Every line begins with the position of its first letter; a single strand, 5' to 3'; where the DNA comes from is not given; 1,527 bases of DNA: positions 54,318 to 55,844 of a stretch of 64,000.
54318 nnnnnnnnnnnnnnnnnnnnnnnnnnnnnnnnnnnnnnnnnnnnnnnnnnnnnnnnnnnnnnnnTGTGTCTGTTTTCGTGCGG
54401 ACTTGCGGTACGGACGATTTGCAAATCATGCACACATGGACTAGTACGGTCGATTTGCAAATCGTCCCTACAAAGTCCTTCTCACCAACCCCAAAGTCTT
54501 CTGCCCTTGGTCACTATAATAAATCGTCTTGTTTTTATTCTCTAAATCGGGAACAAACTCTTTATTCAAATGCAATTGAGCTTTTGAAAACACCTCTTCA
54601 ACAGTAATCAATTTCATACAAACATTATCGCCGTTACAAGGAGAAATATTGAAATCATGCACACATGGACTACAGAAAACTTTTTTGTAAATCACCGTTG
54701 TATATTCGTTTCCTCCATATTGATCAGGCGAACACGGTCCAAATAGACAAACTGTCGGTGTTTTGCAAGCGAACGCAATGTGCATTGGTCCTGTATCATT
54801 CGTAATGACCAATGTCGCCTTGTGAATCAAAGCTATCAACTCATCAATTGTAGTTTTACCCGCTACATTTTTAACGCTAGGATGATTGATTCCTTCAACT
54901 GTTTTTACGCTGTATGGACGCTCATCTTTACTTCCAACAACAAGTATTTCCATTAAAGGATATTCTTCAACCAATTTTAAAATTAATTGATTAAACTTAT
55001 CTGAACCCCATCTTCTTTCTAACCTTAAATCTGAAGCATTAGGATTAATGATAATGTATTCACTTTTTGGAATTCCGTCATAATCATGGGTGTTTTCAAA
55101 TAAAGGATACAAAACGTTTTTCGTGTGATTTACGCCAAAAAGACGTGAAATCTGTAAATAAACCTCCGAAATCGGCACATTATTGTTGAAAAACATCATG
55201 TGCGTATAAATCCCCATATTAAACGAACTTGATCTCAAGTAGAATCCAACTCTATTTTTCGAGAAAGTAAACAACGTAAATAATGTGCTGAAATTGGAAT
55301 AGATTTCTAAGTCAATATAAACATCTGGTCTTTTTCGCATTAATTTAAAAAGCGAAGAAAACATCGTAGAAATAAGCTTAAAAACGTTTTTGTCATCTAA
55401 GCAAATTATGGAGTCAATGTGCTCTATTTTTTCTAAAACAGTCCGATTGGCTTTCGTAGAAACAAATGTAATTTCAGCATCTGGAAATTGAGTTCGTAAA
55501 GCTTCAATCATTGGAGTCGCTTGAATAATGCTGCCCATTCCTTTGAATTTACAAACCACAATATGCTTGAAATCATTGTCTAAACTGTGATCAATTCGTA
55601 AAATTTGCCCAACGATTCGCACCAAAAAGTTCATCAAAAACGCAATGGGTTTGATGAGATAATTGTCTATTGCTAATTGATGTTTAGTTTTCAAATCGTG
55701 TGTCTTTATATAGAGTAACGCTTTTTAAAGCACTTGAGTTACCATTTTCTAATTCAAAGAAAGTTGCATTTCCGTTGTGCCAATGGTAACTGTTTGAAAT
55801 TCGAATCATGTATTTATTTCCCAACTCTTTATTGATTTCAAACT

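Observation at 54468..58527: GT9 heptosyltransferase-like gene overlapping a 947-aa, >=20-TM membrane protein of unknown function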

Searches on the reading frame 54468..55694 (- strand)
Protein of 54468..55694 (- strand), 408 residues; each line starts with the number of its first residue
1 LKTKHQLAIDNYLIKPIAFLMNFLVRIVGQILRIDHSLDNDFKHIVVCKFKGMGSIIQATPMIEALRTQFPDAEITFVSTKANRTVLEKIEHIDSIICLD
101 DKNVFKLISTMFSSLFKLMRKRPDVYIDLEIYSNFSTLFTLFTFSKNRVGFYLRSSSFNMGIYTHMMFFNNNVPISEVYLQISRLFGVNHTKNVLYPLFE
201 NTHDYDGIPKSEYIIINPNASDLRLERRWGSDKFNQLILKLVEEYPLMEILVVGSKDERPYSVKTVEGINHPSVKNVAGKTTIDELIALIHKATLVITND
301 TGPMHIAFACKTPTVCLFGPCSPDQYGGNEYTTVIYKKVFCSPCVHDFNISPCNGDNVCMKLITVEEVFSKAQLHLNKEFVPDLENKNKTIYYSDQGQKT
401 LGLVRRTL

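Call 6: search_protein_families(library=pfam, proteins=[window:54468-55694:-], max_evalue=0.01)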
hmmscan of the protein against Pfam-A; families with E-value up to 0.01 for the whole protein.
window:54468-55694:- (408 aa): 1 family
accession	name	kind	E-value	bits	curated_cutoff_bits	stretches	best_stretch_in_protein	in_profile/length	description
PF01075.23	Glyco_transf_9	-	1.3e-24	87.3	22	1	205-346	98-238/247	Glycosyltransferase family 9 (heptosyltransferase)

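Call 7: search_protein_families(library=ncbifam, proteins=[window:54468-55694:-], max_evalue=0.01)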
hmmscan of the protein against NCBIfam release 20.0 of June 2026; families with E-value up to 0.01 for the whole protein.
window:54468-55694:- (408 aa): 6 families
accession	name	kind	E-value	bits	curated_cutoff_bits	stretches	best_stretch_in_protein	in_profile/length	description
NF007742.0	PRK10422.1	equivalog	2.1e-26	92.6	467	1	39-321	2-291/352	lipopolysaccharide core heptosyltransferase RfaQ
TIGR02201.1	heptsyl_trn_III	equivalog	4e-25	88.6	170.2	1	45-321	2-289/344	putative lipopolysaccharide heptosyltransferase III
TIGR02195.1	heptsyl_trn_II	equivalog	7.6e-23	81.2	134.6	1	223-373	185-335/339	lipopolysaccharide heptosyltransferase II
TIGR02193.1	heptsyl_trn_I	equivalog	1e-20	74.2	185.3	1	45-332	2-295/320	lipopolysaccharide heptosyltransferase I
NF008162.0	PRK10916.1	equivalog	3.6e-14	52.7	569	1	225-324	193-293/348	ADP-heptose--LPS heptosyltransferase RfaF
NF008204.0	PRK10964.1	equivalog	2.9e-07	29.9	437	1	223-329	188-290/322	lipopolysaccharide heptosyltransferase RfaC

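Call 25: search_solved_structures(query=window:54468-55694:-, max_evalue=0.01, show_alignments=1)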
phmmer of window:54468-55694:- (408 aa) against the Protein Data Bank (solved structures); distinct sequences matched with E-value up to 0.01: 5.
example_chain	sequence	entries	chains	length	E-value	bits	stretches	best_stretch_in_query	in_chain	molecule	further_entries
3tov_A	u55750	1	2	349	2e-17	66.5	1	37-336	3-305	Glycosyl transferase family 9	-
1psw_A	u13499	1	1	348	4.3e-10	42.4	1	226-324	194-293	ADP-HEPTOSE LPS HEPTOSYLTRANSFERASE II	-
2gt1_A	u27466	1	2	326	0.0046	19.2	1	223-329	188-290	Lipopolysaccharide heptosyltransferase-1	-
6dfe_A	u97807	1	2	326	0.0046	19.2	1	223-329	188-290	ADP-heptose--LPS heptosyltransferase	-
2h1f_A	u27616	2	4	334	0.0048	19.2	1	223-329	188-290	Lipopolysaccharide heptosyltransferase-1 | Lipopolysaccharide heptosyltransferase 1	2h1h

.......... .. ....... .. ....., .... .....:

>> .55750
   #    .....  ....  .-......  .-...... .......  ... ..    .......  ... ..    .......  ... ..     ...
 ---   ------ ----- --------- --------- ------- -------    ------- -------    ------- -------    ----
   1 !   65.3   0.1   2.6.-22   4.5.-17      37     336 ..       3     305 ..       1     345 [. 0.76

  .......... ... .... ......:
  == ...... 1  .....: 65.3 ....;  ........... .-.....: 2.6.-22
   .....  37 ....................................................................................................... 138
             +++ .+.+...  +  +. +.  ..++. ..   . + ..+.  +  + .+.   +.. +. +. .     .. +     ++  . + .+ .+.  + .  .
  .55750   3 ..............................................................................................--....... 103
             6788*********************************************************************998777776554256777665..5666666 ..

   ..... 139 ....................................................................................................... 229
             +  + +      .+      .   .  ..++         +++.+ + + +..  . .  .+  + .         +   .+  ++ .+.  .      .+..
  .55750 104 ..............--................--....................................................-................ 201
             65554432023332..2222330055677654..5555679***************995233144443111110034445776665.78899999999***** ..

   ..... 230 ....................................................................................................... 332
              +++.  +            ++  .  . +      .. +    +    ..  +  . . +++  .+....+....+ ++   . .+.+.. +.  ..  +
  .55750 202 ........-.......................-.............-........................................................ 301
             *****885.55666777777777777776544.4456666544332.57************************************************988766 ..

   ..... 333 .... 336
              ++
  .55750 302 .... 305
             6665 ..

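Call 57: find_homologous_proteins(query=window:54468-55694:-, max_evalue=1e-10)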
Query window:54468-55694:- (408 aa): 2798 proteins with E <= 1e-10 among 4891 candidates; the best 120 are listed.
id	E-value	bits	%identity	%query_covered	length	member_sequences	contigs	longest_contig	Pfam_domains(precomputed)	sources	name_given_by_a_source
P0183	1.3e-251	852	90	100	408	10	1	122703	PF01075.24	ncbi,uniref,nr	ncbi:glycosyltransferase family 9 protein [Brumimicrobium mesophilum]|uniref:glycosyltransferase fam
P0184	5.8e-248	840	90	100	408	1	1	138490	PF01075.24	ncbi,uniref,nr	ncbi:glycosyltransferase family 9 protein [Brumimicrobium oceani]|uniref:Glycosyltransferase family 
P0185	5.9e-248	840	90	100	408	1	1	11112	PF01075.24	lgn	-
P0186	4.8e-227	772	82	100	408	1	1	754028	PF01075.24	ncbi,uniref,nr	ncbi:glycosyltransferase family 9 protein [Brumimicrobium aurantiacum]|uniref:Glycosyltransferase fa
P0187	3.9e-222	755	80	100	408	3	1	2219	PF01075.24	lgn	-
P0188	1.1e-213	728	89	87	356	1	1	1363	PF01075.24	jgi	jgi:ADP-heptose:LPS heptosyltransferase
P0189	1.2e-174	599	64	100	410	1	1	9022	PF01075.24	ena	-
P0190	7.8e-173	593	64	100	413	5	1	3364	PF01075.24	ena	-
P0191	1.2e-171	589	64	100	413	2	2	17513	PF01075.24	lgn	-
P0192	2.8e-168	578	62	100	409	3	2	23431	PF01075.24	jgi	-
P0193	4.3e-164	564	62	100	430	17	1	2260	PF01075.24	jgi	jgi:ADP-heptose:LPS heptosyltransferase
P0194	3.9e-163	561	63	100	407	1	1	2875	PF01075.24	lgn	-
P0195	3.4e-160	551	61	100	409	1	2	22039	PF01075.24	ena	-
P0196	5.1e-159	548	63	92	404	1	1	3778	PF01075.24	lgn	-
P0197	4.0e-157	541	60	100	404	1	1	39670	PF01075.24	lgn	-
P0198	1.6e-156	539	58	100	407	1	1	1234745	PF01075.24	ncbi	-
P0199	2.1e-155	536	58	100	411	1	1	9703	PF01075.24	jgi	jgi:ADP-heptose:LPS heptosyltransferase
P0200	3.2e-154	532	59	100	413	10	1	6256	PF01075.24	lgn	-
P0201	3.2e-153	529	58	100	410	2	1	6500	PF01075.24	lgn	-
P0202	3.5e-153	528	59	100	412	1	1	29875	PF01075.24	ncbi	-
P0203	6.3e-153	528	59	100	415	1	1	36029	PF01075.24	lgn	-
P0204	7.9e-152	524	58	100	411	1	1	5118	PF01075.24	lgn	-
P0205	9.6e-152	524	57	100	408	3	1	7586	PF01075.24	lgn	-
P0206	2.3e-151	522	58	100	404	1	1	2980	PF01075.24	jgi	-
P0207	3.5e-151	522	57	100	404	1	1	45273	PF01075.24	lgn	-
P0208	3.8e-151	522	56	100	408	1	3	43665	PF01075.24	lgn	-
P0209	1.2e-150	520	56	100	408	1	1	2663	PF01075.24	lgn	-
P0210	1.5e-150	520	56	100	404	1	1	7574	PF01075.24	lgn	-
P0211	5.3e-150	518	63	90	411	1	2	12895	PF01075.24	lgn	-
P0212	1.3e-149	517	58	100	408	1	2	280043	PF01075.24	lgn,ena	-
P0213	1.3e-149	517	58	100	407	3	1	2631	PF04230.20,PF01075.24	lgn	-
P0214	1.4e-148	513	56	100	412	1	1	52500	PF01075.24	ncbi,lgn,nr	ncbi:MAG: glycosyltransferase family 9 protein [Bacteroidales bacterium]|nr:glycosyltransferase fami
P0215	1.7e-148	513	55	100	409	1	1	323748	PF01075.24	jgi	jgi:ADP-heptose:LPS heptosyltransferase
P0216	3.2e-148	512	57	100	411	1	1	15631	PF01075.24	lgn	-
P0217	7.2e-148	511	59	92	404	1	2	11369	PF01075.24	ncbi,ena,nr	ncbi:MAG: hypothetical protein A3K10_12150 [Bacteroidetes bacterium RIFCSPLOWO2_12_FULL_31_6]|nr:MAG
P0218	9.9e-148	510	57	100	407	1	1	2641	PF04230.20,PF01075.24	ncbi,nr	ncbi:MAG: glycosyltransferase family 9 protein [Bacteroidia bacterium]|nr:glycosyltransferase family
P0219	1.3e-147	510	58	100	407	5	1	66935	PF01075.24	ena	-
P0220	1.6e-147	510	56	100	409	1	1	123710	PF01075.24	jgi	jgi:ADP-heptose:LPS heptosyltransferase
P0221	2.9e-147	509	58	95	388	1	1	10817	PF01075.24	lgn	-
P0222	4.4e-147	508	56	100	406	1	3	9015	PF01075.24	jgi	jgi:ADP-heptose:LPS heptosyltransferase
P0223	1.2e-146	507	61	90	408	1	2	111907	PF01075.24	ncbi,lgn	-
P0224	1.8e-146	506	59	96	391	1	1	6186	PF01075.24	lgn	-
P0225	3.3e-146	505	56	100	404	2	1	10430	PF01075.24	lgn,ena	-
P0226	4.7e-145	502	56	96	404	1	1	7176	PF01075.24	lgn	-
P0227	6.7e-145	501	55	100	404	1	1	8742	PF01075.24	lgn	-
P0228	1.7e-144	500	55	100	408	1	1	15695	PF01075.24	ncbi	-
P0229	2.5e-144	499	57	95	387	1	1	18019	PF01075.24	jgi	jgi:ADP-heptose:LPS heptosyltransferase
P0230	2.9e-144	499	56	100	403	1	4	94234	PF01075.24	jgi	jgi:ADP-heptose:LPS heptosyltransferase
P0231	3.1e-144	499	59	93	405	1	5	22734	PF01075.24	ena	-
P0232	4.2e-144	499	57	100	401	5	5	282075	PF01075.24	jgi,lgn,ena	jgi:ADP-heptose:LPS heptosyltransferase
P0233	5.0e-144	498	56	100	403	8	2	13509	PF01075.24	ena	-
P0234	2.2e-143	496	55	100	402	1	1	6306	PF01075.24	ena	-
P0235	2.3e-143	496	54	100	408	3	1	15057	PF01075.24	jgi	jgi:ADP-heptose:LPS heptosyltransferase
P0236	2.6e-143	496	58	92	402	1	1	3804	PF01075.24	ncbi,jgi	jgi:ADP-heptose:LPS heptosyltransferase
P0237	3.3e-143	496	54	100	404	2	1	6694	PF01075.24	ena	-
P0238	3.6e-143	495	55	100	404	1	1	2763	PF01075.24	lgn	-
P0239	3.9e-143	495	55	100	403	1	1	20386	PF01075.24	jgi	jgi:ADP-heptose:LPS heptosyltransferase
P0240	5.6e-143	495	53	100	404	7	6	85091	PF01075.24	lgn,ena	-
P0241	6.1e-143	495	53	99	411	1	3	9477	PF01075.24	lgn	-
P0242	6.6e-143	495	56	100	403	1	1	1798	PF04230.20,PF01075.24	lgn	-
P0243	7.5e-143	494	59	93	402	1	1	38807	PF01075.24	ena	-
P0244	7.9e-143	494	56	100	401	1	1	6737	PF01075.24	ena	-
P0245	8.5e-143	494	59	93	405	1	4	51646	PF01075.24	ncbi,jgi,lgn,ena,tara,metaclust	tara:strand:+ start:4848 stop:6065 length:1218 start_codon:yes stop_codon:yes gene_type:complete|met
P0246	1.0e-142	494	55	100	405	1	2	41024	PF01075.24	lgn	-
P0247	2.0e-142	493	54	100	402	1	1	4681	PF01075.24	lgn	-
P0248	2.5e-142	493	59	90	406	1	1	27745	PF01075.24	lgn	-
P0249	2.9e-142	492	54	100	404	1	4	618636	PF01075.24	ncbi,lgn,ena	-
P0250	3.9e-142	492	55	100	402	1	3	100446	PF04230.20,PF01075.24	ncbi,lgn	-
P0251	4.4e-142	492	58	92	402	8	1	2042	PF01075.24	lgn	-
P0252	1.0e-141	491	59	91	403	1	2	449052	PF01075.24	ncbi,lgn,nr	ncbi:MAG: glycosyltransferase family 9 protein [Flavobacteriales bacterium]|nr:glycosyltransferase f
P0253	1.1e-141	491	54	100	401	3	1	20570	PF01075.24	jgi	jgi:ADP-heptose:LPS heptosyltransferase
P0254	1.5e-141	490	57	100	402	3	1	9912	PF01075.24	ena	-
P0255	2.5e-141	489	54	100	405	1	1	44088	PF01075.24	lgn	-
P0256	3.4e-141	489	53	100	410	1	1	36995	PF01075.24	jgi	jgi:ADP-heptose:LPS heptosyltransferase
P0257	3.5e-141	489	54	99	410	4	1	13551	PF01075.24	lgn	-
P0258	5.2e-141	488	58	93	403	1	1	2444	PF01075.24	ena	-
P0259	6.2e-141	488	58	91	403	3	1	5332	PF01075.24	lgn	-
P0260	7.9e-141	488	58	91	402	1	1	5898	PF01075.24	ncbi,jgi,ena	jgi:ADP-heptose:LPS heptosyltransferase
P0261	9.7e-141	487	55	100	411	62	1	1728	PF01075.24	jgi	-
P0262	1.2e-140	487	55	100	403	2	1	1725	PF01075.24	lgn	-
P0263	1.2e-140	487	54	100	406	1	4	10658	PF01075.24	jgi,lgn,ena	-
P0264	1.2e-140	487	55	96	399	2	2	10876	PF01075.24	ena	-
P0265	1.4e-140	487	56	100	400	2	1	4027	PF01075.24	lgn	-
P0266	1.5e-140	487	57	94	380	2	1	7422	PF01075.24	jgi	jgi:ADP-heptose:LPS heptosyltransferase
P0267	1.5e-140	487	59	91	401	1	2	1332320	PF01075.24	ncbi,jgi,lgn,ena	-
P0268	1.7e-140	487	58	91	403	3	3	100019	PF01075.24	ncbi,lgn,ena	-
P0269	2.1e-140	486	53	100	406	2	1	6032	PF01075.24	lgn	-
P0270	2.4e-140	486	55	100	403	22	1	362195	PF01075.24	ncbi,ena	-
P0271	2.5e-140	486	58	91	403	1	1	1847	PF01075.24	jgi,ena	-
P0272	2.9e-140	486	58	90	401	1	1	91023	PF01075.24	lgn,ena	-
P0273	7.3e-140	485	54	100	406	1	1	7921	PF01075.24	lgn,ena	-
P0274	7.8e-140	484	54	100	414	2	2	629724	PF01075.24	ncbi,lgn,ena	-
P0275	8.1e-140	484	54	100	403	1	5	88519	PF01075.24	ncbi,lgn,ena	-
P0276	8.5e-140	484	58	92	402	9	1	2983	PF01075.24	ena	-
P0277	1.1e-139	484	56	93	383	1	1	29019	PF01075.24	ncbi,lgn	-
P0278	1.1e-139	484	53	100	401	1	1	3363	PF01075.24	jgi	-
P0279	1.3e-139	484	54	100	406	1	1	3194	PF01075.24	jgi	-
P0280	1.6e-139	483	56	100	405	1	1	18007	PF01075.24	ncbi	-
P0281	1.8e-139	483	53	100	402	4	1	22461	PF01075.24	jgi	jgi:ADP-heptose:LPS heptosyltransferase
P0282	2.1e-139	483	55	100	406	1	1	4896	PF01075.24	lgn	-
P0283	2.3e-139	483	58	90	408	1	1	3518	PF01075.24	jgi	-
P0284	2.7e-139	483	55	100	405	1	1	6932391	PF01075.24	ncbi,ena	-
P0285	4.4e-139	482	57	96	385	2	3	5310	PF01075.24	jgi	-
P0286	5.0e-139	482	58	90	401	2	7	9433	PF01075.24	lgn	-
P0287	7.0e-139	481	56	100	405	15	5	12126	PF01075.24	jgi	-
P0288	1.2e-138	481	53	100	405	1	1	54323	PF01075.24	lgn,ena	-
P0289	2.6e-138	479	54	100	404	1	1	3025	PF01075.24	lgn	-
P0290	3.0e-138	479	52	100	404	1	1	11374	PF01075.24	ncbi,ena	-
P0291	3.9e-138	479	54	100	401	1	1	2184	PF01075.24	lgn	-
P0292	3.9e-138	479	55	93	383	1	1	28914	PF01075.24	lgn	-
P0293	4.1e-138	479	56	93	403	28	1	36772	PF01075.24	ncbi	-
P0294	6.5e-138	478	56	92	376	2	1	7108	PF01075.24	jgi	jgi:ADP-heptose:LPS heptosyltransferase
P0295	7.0e-138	478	54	92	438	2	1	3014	PF01075.24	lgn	-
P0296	8.7e-138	478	53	100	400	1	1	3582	PF01075.24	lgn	-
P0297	1.0e-137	477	52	100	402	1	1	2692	PF01075.24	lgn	-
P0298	2.3e-137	476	54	100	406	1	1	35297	PF01075.24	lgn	-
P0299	3.1e-137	476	52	99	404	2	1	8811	PF01075.24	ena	-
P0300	3.4e-137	476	52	100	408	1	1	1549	PF01075.24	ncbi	-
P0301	3.9e-137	476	54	100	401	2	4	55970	PF01075.24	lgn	-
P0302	6.5e-137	475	53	100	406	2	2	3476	PF01075.24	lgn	-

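Call 66: predict_structure(alignment_id=A2)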
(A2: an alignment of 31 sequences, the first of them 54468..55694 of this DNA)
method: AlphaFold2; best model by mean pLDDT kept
length: 408 residues; sequences in the alignment: 31
mean_pLDDT: 81.2   pTM: 0.82
mean pLDDT of the five models: 81.2, 80.5, 80.4, 80.3, 78.5
residues with pLDDT >= 90: 190; 70-90: 110; 50-70: 79; < 50: 29
segments of 3 or more residues with pLDDT < 50: 155-160, 341-349, 387-396, 406-408
pLDDT, mean of each block of 10 residues (from residue 1): 56 63 67 77 93 88 92 96 93 96 90 93 91 76 85 53 75 80 80 85 88 93 68 96 97 91 93 94 94 93 90 86 70 79 47 64 93 95 62 48 50
secondary structure, 60 per line:
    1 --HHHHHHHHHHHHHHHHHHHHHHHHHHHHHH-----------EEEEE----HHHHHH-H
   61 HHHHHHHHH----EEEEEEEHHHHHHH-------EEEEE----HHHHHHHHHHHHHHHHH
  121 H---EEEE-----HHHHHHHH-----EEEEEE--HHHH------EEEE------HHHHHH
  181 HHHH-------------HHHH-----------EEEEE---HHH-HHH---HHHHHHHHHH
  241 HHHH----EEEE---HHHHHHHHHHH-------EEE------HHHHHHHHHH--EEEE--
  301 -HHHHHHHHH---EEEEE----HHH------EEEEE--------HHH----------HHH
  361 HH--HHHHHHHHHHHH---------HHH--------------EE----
elements in order: H3-32 E44-48 H53-58 H60-69 E74-80 H81-87 E95-99 H104-121 E125-128 H134-141 E147-152 H155-158 E165-168 H175-184 H198-201 E213-217 H231-244 E249-252 H256-266 E274-276 H283-292 E295-298 H302-310 E314-318 E332-336 H358-362 H365-376

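Call 68: search_solved_structures(query=A2, max_evalue=10, show_alignments=0)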
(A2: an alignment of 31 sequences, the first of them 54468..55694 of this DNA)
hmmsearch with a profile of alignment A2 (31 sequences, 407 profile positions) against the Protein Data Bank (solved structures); distinct sequences matched with E-value up to 10: 7.
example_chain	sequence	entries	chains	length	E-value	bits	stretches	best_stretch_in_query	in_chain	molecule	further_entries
3tov_A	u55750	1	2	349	2.2e-25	92.5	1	38-377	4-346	Glycosyl transferase family 9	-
1psw_A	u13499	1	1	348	3.9e-18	68.6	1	227-325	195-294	ADP-HEPTOSE LPS HEPTOSYLTRANSFERASE II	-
6dfe_A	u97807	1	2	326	1.5e-05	27.1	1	223-329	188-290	ADP-heptose--LPS heptosyltransferase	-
2gt1_A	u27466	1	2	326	1.5e-05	27.1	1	223-329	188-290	Lipopolysaccharide heptosyltransferase-1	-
2h1f_A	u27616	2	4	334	1.6e-05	27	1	223-329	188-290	Lipopolysaccharide heptosyltransferase-1 | Lipopolysaccharide heptosyltransferase 1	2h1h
9ofo_A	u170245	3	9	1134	0.19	13.7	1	326-403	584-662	Surface glycoprotein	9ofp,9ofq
2l82_A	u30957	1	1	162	1.8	10.4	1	230-274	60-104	DESIGNED PROTEIN OR32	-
